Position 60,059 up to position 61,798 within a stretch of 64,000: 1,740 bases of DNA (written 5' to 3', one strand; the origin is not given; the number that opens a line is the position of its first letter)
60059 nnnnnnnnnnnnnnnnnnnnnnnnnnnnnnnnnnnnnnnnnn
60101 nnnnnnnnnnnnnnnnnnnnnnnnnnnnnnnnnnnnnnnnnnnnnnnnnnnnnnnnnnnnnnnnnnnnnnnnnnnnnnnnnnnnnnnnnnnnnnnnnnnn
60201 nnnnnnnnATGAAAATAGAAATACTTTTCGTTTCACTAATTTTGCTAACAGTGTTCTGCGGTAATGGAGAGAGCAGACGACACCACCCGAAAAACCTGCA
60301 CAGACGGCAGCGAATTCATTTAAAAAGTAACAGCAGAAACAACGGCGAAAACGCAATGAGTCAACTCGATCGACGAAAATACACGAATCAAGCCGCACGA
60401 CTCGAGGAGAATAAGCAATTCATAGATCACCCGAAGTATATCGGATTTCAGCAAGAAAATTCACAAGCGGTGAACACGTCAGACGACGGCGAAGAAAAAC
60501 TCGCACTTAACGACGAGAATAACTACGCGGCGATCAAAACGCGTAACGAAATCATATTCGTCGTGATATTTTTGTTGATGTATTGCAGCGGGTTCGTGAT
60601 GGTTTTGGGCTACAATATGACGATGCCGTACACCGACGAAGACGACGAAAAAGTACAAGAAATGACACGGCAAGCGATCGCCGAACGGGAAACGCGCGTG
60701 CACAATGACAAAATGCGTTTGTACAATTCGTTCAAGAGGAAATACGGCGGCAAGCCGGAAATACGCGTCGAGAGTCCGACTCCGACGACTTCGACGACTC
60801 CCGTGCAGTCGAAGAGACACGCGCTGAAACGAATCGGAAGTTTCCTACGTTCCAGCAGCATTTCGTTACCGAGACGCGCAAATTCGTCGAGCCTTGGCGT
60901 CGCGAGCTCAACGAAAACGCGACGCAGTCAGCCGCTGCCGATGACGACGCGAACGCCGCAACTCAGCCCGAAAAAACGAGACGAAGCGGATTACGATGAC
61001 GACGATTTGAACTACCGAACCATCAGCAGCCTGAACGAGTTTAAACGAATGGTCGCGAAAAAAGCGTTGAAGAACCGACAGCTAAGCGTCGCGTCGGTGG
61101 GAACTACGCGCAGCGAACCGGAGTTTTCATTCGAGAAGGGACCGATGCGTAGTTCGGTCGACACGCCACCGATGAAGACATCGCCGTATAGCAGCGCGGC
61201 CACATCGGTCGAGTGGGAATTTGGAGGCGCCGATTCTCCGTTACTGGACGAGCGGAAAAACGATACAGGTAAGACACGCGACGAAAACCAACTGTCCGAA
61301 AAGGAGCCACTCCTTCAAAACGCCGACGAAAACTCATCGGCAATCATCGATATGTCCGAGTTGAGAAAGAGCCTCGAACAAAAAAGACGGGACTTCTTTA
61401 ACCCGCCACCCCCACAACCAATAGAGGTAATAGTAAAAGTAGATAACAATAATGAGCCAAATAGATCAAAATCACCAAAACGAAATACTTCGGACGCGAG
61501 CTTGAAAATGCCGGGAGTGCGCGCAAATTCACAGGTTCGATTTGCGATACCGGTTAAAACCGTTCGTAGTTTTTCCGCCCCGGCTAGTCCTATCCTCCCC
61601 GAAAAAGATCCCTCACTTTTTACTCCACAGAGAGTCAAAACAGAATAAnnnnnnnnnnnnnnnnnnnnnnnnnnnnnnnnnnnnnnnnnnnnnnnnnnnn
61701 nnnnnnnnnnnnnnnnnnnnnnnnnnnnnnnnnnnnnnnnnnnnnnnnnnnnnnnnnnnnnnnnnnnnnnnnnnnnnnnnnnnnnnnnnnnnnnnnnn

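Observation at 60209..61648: Intronless membrane-protein ORF nested in an ERCC6L2 intron, opposite strand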

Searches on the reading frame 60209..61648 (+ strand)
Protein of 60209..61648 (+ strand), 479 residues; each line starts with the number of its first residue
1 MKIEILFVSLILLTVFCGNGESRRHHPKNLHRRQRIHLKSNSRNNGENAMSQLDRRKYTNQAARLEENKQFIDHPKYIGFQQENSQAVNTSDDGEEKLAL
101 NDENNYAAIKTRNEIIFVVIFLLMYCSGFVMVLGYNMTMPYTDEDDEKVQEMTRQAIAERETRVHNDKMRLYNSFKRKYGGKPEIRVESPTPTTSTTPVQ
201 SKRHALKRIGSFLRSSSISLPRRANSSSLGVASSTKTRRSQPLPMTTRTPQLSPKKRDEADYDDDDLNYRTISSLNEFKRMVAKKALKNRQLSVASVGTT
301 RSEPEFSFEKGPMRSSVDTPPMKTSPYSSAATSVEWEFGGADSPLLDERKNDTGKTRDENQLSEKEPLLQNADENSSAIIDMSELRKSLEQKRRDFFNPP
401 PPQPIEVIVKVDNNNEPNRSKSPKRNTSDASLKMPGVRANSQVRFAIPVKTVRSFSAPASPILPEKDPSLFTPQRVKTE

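Call 4: search_protein_families(library=pfam, proteins=[window:60209-61648:+], max_evalue=10)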
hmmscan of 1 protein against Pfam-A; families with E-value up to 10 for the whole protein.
window:60209-61648:+ (479 aa): 0 families

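Call 5: find_homologous_proteins(query=window:60209-61645:+, max_evalue=0.001)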
Query window:60209-61645:+ (479 aa): 2 proteins with E <= 0.001 among 6866 candidates.
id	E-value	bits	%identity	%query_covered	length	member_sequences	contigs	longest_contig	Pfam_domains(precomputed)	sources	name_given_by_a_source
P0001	0.0e+0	1054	100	100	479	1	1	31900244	-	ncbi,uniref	ncbi:uncharacterized protein LOC141900734 isoform X1 [Tubulanus polymorphus]|uniref:uncharacterized 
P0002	1.8e-230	783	99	75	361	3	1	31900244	-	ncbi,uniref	ncbi:uncharacterized protein LOC141900734 isoform X3 [Tubulanus polymorphus]|uniref:uncharacterized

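Call 8: find_encoding_contigs(protein=P0001, flank=10000, max_places=4)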
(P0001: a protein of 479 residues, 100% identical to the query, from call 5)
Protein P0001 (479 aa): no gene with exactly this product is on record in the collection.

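Call 13: list_cluster_members(proteins=[P0001, P0002])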
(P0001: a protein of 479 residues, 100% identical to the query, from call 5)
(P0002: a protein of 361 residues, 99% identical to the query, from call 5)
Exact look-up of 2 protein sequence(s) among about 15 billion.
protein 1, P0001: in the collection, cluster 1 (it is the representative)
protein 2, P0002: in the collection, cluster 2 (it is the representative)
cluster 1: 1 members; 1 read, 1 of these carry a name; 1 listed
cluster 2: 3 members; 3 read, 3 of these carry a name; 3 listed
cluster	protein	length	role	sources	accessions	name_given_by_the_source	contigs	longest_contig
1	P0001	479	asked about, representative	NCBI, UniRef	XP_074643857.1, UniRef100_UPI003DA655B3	uncharacterized protein LOC141900734 isoform X1 [Tubulanus polymorphus] | uncharacterized protein LOC141900734 isoform X1 n=1 Tax=Tubulanus polymorphus ...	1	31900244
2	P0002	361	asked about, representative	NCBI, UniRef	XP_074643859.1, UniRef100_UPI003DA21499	uncharacterized protein LOC141900734 isoform X3 [Tubulanus polymorphus] | uncharacterized protein LOC141900734 isoform X3 n=1 Tax=Tubulanus polymorphus ...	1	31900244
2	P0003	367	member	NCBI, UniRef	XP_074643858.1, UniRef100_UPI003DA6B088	uncharacterized protein LOC141900734 isoform X2 [Tubulanus polymorphus] | uncharacterized protein LOC141900734 isoform X2 n=1 Tax=Tubulanus polymorphus ...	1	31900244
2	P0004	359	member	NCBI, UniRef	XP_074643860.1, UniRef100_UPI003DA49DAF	uncharacterized protein LOC141900734 isoform X4 [Tubulanus polymorphus] | uncharacterized protein LOC141900734 isoform X4 n=1 Tax=Tubulanus polymorphus ...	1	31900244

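Call 21: search_solved_structures(query=window:60209-61645:+, max_evalue=10)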
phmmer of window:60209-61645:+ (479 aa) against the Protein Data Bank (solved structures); distinct sequences matched with E-value up to 10: 1.
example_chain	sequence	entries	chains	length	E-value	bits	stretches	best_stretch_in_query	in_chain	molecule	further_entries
2cp6_A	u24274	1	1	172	4.2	9.5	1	177-242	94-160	Restin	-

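Call 23: search_protein_representatives(protein=window:60209-61645:+)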
Query: 479 residues. Proteins with E-value up to 0.001 (for the whole library): 1; up to 1e-10: 1; up to 1e-30: 1. The best 1 are listed.
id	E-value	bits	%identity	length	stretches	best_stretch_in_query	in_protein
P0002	5.8e-231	783.4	99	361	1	1-357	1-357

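Call 24: predict_structure(protein=window:60209-61645:+)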
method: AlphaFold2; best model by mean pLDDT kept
length: 479 residues; sequences in the alignment: 1
mean_pLDDT: 54.0   pTM: 0.22
mean pLDDT of the five models: 54.0, 52.7, 49.3, 48.2, 44.8
residues with pLDDT >= 90: 27; 70-90: 89; 50-70: 103; < 50: 260
segments of 3 or more residues with pLDDT < 50: 20-45, 77-91, 188-202, 215-245, 247-263, 267-272, 290-379, 421-435, 451-479
pLDDT, mean of each block of 10 residues (from residue 1): 70 70 42 39 48 61 63 49 36 53 75 86 86 67 78 93 96 88 54 40 49 46 37 34 39 38 46 63 69 38 35 36 36 35 36 37 38 44 84 84 65 49 41 47 55 41 39 34
secondary structure, 60 per line:
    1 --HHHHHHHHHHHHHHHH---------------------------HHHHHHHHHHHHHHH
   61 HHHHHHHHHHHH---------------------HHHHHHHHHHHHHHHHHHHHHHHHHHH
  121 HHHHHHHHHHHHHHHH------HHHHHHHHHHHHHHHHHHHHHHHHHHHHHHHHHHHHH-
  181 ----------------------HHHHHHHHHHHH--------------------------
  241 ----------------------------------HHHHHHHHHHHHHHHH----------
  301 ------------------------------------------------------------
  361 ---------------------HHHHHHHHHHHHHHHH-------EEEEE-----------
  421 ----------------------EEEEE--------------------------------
elements in order: H3-18 H46-72 H94-136 H143-179 H203-214 H275-290 H382-397 E405-409 E443-447

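Call 25: find_encoding_contigs(protein=P0004, flank=10000)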
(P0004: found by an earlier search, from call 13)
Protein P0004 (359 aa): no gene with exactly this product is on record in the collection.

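Call 26: find_encoding_contigs(protein=P0003, flank=10000)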
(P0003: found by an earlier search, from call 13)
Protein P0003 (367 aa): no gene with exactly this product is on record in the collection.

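Call 44: find_related_loci(query=window:60209-61645:+, collection=viral_contigs, flank=3000)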
Query window:60209-61645:+ (479 aa) in viral_contigs; peptide patterns used: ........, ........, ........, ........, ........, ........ (x = any residue, [..] = any of these).
34 stretches matched a pattern, but none encodes a relative of the query by tblastn (E <= 1e-3).

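Call 45: find_related_loci(query=window:60209-61645:+, collection=metagenome_contigs, flank=3000)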
Query window:60209-61645:+ (479 aa) in metagenome_contigs; peptide patterns used: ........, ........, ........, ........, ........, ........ (x = any residue, [..] = any of these).
138 stretches matched a pattern, but none encodes a relative of the query by tblastn (E <= 1e-3).
